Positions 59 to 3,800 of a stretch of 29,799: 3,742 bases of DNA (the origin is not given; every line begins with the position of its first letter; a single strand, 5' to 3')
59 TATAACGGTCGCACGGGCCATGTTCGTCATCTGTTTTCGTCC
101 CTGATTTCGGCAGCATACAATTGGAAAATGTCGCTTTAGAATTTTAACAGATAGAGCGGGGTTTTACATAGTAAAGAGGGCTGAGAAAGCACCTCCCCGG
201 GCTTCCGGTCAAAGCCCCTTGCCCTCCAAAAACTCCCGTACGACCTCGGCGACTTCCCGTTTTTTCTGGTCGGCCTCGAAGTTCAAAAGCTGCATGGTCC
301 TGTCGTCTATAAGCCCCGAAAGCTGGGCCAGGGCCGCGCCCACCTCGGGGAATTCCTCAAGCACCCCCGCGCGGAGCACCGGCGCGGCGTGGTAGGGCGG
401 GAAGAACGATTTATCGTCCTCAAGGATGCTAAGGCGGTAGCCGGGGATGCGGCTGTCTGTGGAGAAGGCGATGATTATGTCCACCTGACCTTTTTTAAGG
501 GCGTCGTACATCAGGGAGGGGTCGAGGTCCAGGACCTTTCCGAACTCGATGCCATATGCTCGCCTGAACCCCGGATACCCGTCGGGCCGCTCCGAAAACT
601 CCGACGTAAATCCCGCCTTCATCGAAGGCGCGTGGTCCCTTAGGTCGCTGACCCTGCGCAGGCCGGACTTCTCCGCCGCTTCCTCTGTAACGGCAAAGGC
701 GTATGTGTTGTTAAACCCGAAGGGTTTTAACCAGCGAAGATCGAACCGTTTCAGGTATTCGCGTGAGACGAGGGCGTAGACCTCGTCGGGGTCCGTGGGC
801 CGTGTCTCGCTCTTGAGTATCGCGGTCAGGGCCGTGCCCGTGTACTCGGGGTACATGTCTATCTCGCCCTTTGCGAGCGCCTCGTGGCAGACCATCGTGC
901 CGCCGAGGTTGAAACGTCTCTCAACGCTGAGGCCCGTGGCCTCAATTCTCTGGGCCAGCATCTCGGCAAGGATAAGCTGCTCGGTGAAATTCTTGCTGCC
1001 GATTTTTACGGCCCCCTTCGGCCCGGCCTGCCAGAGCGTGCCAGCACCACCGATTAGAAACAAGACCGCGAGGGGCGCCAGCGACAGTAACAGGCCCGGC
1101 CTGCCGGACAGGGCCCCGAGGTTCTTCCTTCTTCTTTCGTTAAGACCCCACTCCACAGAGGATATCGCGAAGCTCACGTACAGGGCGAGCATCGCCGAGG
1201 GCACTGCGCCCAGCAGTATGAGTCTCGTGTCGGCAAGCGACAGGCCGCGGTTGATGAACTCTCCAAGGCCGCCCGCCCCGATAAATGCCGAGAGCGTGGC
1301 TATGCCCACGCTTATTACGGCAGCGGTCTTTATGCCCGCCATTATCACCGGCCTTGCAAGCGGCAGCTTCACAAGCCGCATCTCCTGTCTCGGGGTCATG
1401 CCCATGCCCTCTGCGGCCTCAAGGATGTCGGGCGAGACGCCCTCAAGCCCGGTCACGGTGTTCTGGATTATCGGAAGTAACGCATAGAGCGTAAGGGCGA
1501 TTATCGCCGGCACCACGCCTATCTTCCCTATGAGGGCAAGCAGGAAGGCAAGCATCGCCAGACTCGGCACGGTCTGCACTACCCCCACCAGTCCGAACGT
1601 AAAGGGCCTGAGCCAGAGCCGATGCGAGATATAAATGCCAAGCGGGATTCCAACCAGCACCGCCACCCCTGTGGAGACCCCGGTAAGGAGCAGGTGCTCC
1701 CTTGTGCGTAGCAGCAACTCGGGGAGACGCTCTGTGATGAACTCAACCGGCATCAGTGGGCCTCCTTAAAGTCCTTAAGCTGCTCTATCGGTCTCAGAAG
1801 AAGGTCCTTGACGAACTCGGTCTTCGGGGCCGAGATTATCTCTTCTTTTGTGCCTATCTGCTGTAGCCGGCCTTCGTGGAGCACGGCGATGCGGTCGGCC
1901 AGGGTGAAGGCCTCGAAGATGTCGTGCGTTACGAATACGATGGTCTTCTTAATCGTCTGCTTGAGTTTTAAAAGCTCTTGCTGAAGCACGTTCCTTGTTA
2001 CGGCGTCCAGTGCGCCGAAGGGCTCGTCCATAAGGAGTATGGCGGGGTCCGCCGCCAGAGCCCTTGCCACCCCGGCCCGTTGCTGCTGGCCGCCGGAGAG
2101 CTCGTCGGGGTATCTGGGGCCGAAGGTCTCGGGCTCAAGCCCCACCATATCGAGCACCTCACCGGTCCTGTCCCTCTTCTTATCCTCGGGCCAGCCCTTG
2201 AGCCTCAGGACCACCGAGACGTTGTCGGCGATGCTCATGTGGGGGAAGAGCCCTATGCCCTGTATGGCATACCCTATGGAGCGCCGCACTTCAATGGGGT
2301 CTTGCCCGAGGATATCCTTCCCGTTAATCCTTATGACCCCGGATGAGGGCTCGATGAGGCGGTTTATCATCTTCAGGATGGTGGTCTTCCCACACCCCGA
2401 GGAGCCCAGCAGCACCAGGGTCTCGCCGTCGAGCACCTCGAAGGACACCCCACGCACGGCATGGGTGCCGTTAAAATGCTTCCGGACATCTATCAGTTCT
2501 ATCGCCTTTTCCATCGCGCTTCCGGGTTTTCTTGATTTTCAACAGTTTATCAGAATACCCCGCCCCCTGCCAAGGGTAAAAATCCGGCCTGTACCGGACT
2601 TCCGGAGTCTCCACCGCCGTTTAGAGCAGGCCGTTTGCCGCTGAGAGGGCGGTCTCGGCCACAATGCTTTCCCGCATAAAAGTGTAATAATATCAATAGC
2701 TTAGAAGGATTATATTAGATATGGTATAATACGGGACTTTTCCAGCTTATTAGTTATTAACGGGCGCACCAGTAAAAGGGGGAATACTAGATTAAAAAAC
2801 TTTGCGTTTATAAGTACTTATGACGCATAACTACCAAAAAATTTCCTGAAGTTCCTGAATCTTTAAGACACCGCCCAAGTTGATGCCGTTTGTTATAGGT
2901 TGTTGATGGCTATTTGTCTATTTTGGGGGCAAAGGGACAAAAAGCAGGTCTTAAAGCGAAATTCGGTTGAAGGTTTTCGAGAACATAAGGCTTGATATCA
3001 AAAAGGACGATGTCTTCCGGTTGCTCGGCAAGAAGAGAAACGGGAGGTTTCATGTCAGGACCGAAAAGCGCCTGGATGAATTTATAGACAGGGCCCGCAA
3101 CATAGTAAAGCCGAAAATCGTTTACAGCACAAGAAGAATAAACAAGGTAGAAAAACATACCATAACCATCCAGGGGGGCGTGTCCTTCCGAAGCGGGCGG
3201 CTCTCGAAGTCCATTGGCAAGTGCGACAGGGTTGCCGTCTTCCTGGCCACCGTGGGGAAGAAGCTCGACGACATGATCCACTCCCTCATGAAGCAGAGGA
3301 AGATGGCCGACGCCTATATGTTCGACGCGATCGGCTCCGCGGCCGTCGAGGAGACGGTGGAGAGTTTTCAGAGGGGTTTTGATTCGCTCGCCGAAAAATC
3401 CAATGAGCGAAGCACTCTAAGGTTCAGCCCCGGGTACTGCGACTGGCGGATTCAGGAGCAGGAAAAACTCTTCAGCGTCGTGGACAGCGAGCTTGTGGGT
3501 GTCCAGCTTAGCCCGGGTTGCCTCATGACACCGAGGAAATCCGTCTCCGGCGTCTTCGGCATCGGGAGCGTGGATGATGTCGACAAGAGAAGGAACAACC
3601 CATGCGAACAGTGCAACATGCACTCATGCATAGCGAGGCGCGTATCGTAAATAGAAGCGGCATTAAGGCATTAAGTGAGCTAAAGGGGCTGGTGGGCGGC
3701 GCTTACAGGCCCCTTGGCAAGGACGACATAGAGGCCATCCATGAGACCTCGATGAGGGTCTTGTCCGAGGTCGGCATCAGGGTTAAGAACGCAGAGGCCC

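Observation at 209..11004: Candidate undescribed methyl-amine island: importer, two MttBs, corrinoid chain, orphan SAM methyltransferase and glutaminase-dead amide ligase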

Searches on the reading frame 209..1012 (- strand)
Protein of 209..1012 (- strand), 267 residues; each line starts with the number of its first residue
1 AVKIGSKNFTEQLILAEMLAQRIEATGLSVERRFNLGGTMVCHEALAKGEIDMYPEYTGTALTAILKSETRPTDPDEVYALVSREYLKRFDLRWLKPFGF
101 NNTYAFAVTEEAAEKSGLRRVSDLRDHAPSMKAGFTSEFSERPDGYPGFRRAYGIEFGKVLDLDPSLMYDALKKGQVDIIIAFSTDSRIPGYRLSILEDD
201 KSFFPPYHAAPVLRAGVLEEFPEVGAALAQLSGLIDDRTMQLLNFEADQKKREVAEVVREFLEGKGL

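Call 78: search_solved_structures(query=window:209-1012:-, show_alignments=1, max_evalue=0.00001)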
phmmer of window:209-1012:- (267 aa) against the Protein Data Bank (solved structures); distinct sequences matched with E-value up to 0.00001: 27.
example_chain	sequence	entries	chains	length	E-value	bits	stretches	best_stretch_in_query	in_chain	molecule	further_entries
6uru_A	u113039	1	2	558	2.7e-65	223.7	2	72-267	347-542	iAChSnFR precursor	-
6eyg_A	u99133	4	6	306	1e-64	221.8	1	2-263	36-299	Osmotically activated L-carnitine/choline ABC transporter substrate-binding protein OpuCC | Choline binding protein OpuBC | Choline-binding protein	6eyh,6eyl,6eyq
3ppn_A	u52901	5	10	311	1.4e-64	221.3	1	2-263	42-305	Glycine betaine/carnitine/choline-binding protein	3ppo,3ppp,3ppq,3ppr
6efr_A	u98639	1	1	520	4e-64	219.8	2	72-267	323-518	iNicSnFR 1.0, a genetically encoded nicotine biosensor,Green fluorescent protein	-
3r6u_A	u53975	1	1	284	5.5e-64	219.4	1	2-263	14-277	Choline-binding protein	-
5nxy_A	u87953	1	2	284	3.8e-63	216.6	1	2-263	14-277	Osmotically activated L-carnitine/choline ABC transporter substrate-binding protein OpuCC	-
7s7w_A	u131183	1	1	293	4.9e-63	216.3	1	2-267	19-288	iNicSnFR 3.0 Fluorescent Nicotine Sensor precursor binding protein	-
6v1r_A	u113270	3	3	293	7.1e-62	212.5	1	2-267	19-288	iAChSnFR Fluorescent Acetylcholine Sensor V9 precursor binding protein | iAchSnFR Fluorescent Acetylcholine Sensor precursor binding protein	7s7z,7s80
7s7x_A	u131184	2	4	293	1.3e-61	211.6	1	2-267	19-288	iNicSnFR 4.0 Fluorescent Nicotine Sensor precursor binding protein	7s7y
4z7e_A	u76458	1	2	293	4.5e-61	209.8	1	7-267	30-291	Lmo1422 protein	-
7s7t_A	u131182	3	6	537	2e-58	201.2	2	72-267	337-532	iNicSnFR 3.0 Fluorescent Nicotine Sensor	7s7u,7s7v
6per_A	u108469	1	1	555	3.9e-56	193.7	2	72-267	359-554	iSeroSnFR, a soluble, genetically-encoded fluorescent sensor for serotonin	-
1sw1_A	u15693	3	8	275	1.2e-55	192.1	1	2-267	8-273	osmoprotection protein (proX)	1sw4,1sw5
1sw2_A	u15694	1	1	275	1.2e-55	192.1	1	2-267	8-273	osmoprotection protein (proX)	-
9o5f_A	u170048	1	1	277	2.1e-55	191.3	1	7-267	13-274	Ergothioneine transporter EgtUC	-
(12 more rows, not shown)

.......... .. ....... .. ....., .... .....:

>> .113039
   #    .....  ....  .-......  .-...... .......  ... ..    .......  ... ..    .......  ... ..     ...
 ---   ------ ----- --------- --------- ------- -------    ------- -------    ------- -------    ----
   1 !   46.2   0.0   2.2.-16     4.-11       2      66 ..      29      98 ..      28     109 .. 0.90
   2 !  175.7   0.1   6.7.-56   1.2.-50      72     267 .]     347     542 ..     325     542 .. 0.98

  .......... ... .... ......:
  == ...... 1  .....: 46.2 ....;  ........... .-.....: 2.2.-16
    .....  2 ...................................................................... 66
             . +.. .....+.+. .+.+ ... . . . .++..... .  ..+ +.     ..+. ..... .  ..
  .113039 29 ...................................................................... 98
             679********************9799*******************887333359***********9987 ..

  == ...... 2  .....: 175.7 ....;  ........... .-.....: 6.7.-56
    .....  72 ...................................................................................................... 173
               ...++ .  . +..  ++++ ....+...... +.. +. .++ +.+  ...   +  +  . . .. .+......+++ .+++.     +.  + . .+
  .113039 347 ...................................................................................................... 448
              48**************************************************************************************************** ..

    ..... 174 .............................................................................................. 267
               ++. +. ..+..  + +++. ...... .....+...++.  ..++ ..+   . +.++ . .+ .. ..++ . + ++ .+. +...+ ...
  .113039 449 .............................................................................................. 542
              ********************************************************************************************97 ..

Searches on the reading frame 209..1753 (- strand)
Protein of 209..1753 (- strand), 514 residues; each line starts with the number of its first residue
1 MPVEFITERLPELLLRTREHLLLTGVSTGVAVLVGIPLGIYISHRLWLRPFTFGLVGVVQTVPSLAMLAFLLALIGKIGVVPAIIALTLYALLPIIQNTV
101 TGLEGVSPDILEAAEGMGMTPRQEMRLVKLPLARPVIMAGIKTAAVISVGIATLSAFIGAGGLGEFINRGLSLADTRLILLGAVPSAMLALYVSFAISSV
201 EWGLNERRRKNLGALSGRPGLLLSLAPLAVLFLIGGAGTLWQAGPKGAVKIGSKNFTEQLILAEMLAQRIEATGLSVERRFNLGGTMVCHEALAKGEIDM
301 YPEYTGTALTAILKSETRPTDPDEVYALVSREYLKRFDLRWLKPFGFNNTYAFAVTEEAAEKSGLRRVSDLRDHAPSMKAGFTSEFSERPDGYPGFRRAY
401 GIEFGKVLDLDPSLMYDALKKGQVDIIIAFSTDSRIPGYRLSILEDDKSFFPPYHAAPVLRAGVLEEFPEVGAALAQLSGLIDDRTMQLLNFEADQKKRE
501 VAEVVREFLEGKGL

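Call 3: search_protein_families(library=pfam, proteins=[window:209-1753:-])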
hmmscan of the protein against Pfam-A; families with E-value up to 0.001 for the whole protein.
window:209-1753:- (514 aa): 2 families
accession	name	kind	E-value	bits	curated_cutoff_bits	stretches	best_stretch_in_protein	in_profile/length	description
PF04069.17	OpuAC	-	1.7e-66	224.9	21.2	1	248-510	2-256/257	Substrate binding domain of ABC-type glycine betaine transport system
PF00528.27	BPD_transp_1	-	9.5e-20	71.5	26.4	1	35-200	1-171/184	Binding-protein-dependent transport system inner membrane component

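Call 4: search_protein_families(library=ncbifam, proteins=[window:209-1753:-])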
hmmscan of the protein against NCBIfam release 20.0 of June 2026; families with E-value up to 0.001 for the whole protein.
window:209-1753:- (514 aa): 11 families
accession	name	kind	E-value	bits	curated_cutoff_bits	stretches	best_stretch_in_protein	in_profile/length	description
NF049931.1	GlyBetbindOsmF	equivalog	8.4e-39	133.4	400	1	248-513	4-280/283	glycine betaine ABC transporter substrate-binding protein OsmF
TIGR03416.1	ABC_choXWV_perm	equivalog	1.5e-25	90.2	363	1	17-178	88-248/267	choline ABC transporter permease subunit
NF008196.0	PRK10952.1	equivalog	9.4e-25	87.2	439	1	30-207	159-333/356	glycine betaine/L-proline ABC transporter permease ProW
NF040733.1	ABC_perm_U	equivalog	1.5e-11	44.3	295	1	29-164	70-205/251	ABC transporter permease subunit SaoP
TIGR01183.1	ntrB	equivalog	3.8e-08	33.3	209.05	1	27-169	29-171/202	nitrate ABC transporter permease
TIGR01097.1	PhnE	equivalog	1.2e-06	28.2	216.7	1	8-173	52-220/252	phosphonate ABC transporter, permease protein PhnE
NF007047.0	PRK09500.1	equivalog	2.9e-06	27.1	326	1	17-160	60-208/257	spermidine/putrescine ABC transporter permease PotC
NF007545.0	PRK10160.1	equivalog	3e-06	26.8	342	1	30-200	93-263/275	taurine ABC transporter permease TauC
NF008049.0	PRK10782.1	subfamily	7e-06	25.9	212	1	19-165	15-174/217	methionine ABC transporter permease MetI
NF008470.0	PRK11365.1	equivalog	0.00063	19.2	347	1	33-146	78-190/263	aliphatic sulfonate ABC transporter permease SsuC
TIGR02141.1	modB_ABC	equivalog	0.00076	19.2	182.6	0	80-150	80-150/208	molybdate ABC transporter permease subunit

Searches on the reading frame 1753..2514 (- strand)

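Call 3: search_protein_families(library=pfam, proteins=[window:1753-2514:-])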
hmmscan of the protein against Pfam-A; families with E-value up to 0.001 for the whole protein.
window:1753-2514:- (253 aa): 3 families
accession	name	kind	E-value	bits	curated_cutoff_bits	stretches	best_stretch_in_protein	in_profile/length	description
PF00005.33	ABC_tran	-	3e-33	115.7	25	1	21-166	2-136/137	ABC transporter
PF13304.12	AAA_21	-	1.3e-07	32.4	27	0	116-199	220-300/304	AAA domain, putative AbiEii toxin, Type IV TA system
PF00004.35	AAA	-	0.00061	20.7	21.2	0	34-164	2-65/131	ATPase family associated with various cellular activities (AAA)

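Call 4: search_protein_families(library=ncbifam, proteins=[window:1753-2514:-])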
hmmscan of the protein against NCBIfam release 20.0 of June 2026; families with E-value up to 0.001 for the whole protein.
window:1753-2514:- (253 aa): 185 families (the best 25 are shown)
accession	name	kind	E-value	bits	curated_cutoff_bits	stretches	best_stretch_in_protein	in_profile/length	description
TIGR01186.1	proV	subfamily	2.2e-89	300.1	326.6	1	16-239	5-230/363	betaine/proline/choline family ABC transporter ATP-binding protein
TIGR03265.1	PhnT2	equivalog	8.3e-69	232.5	457.7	1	3-238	3-234/353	putative 2-aminoethylphosphonate ABC transporter ATP-binding protein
NF006987.0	PRK09452.1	equivalog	3e-66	223.6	482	1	3-237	16-246/378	spermidine/putrescine ABC transporter ATP-binding protein PotA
TIGR00968.1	3a0106s01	subfamily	1e-65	221.6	342.75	1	5-239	1-231/237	sulfate ABC transporter ATP-binding protein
TIGR01187.1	potA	subfamily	2.4e-65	220.7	355.6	1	35-237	1-199/325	polyamine ABC transporter ATP-binding protein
TIGR03415.1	ABC_choXWV_ATP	equivalog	3.7e-63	213.8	483.75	1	18-239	38-265/382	choline ABC transporter ATP-binding protein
NF043075.1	MMSYN1_0197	equivalog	8.7e-63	212.3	550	1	4-238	2-232/341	spermidine/putrescine ABC transporter ATP-binding protein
NF008653.0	PRK11650.1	subfamily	2.7e-62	210.9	432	1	4-241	3-237/357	sn-glycerol-3-phosphate ABC transporter ATP-binding protein UgpC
NF040840.2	tungstate_WtpC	equivalog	4.1e-58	197.3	440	1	8-239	5-231/347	tungstate ABC transporter ATP-binding protein WtpC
NF040933.2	ABC_arch_GlcV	equivalog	2.1e-57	194.6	450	1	5-238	3-241/357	glucose ABC transporter ATP-binding protein GlcV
NF008105.0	PRK10851.1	equivalog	5.3e-57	193.2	502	1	4-239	2-237/362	sulfate/thiosulfate ABC transporter ATP-binding protein CysA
NF008513.0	PRK11432.1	equivalog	1.4e-55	188.6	496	1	4-237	6-235/351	ferric ABC transporter ATP-binding protein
NF007480.0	PRK10070.1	equivalog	3.6e-55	187.4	444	1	19-238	43-264/400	glycine betaine/L-proline ABC transporter ATP-binding protein ProV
NF008621.0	PRK11607.1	equivalog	1.8e-54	185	613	1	5-237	20-248/377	putrescine ABC transporter ATP-binding subunit PotG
TIGR03258.1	PhnT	equivalog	5.3e-54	183.6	499.15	1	9-239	13-240/359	2-aminoethylphosphonate ABC transport system ATP-binding subunit PhnT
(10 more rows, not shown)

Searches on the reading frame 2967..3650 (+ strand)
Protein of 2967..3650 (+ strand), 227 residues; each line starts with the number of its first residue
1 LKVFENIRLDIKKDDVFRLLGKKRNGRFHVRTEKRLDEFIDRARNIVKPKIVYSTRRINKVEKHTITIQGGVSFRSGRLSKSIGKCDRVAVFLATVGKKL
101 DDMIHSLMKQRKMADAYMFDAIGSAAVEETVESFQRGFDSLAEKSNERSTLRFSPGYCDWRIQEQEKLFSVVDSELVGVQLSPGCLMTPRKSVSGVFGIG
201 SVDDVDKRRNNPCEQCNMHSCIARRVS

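Call 3: search_protein_families(library=pfam, proteins=[window:2967-3650:+])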
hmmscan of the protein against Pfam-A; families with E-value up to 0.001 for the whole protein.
window:2967-3650:+ (227 aa): 1 family
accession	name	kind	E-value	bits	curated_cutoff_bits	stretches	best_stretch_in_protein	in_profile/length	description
PF02965.22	Met_synt_B12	-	2.2e-07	31.1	25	1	82-197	116-246/273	Vitamin B12 dependent methionine synthase, activation domain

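Call 4: search_protein_families(library=ncbifam, proteins=[window:2967-3650:+])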
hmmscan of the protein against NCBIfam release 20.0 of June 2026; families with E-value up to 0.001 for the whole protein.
window:2967-3650:+ (227 aa): 1 family
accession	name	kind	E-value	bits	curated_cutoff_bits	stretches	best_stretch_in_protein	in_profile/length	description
TIGR02082.1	metH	equivalog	1.4e-06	26.3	1010.85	1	80-196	1040-1170/1182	methionine synthase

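Call 51: search_solved_structures(query=window:2967-3650:+, max_evalue=1, show_alignments=2)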
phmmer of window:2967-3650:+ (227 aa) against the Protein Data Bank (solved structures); distinct sequences matched with E-value up to 1: 18.
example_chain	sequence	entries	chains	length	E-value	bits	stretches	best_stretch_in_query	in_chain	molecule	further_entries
1j6r_A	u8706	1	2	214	1.3e-09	41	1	69-198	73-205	METHIONINE SYNTHASE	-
2d2s_A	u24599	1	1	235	0.0092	18.7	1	122-200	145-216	Exocyst complex component EXO84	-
5yfp_H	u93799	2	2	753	0.056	16.1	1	124-200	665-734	Exocyst complex component EXO84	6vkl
5uuu_A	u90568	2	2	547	0.46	13.1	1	105-208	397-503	Beta-adrenergic receptor kinase 1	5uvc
2p61_A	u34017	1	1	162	0.57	12.8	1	11-111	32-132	Hypothetical protein TM_1646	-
4mk0_A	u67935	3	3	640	0.58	12.8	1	105-208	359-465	Beta-adrenergic receptor kinase 1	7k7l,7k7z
5he1_A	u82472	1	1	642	0.58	12.8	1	105-208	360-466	Beta-adrenergic receptor kinase 1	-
5ukk_A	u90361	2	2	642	0.58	12.8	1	105-208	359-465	Beta-adrenergic receptor kinase 1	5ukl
5he3_A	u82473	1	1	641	0.58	12.8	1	105-208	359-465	Beta-adrenergic receptor kinase 1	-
5he0_A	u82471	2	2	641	0.58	12.8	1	105-208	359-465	Beta-adrenergic receptor kinase 1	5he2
3krw_A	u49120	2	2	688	0.64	12.6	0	105-208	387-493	Beta-adrenergic receptor kinase 1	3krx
3cik_A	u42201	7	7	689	0.64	12.6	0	105-208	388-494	Beta-adrenergic receptor kinase 1 | G-protein coupled receptor kinase 2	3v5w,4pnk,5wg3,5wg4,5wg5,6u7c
6c2y_A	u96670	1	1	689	0.64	12.6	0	105-208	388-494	Beta-adrenergic receptor kinase 1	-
1omw_A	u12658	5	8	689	0.65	12.6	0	105-208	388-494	G-protein coupled receptor kinase 2 | Beta-adrenergic receptor kinase 1 | G-protein-coupled receptor kinase 2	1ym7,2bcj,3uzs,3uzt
3psc_A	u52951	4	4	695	0.66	12.6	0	105-208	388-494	Beta-adrenergic receptor kinase 1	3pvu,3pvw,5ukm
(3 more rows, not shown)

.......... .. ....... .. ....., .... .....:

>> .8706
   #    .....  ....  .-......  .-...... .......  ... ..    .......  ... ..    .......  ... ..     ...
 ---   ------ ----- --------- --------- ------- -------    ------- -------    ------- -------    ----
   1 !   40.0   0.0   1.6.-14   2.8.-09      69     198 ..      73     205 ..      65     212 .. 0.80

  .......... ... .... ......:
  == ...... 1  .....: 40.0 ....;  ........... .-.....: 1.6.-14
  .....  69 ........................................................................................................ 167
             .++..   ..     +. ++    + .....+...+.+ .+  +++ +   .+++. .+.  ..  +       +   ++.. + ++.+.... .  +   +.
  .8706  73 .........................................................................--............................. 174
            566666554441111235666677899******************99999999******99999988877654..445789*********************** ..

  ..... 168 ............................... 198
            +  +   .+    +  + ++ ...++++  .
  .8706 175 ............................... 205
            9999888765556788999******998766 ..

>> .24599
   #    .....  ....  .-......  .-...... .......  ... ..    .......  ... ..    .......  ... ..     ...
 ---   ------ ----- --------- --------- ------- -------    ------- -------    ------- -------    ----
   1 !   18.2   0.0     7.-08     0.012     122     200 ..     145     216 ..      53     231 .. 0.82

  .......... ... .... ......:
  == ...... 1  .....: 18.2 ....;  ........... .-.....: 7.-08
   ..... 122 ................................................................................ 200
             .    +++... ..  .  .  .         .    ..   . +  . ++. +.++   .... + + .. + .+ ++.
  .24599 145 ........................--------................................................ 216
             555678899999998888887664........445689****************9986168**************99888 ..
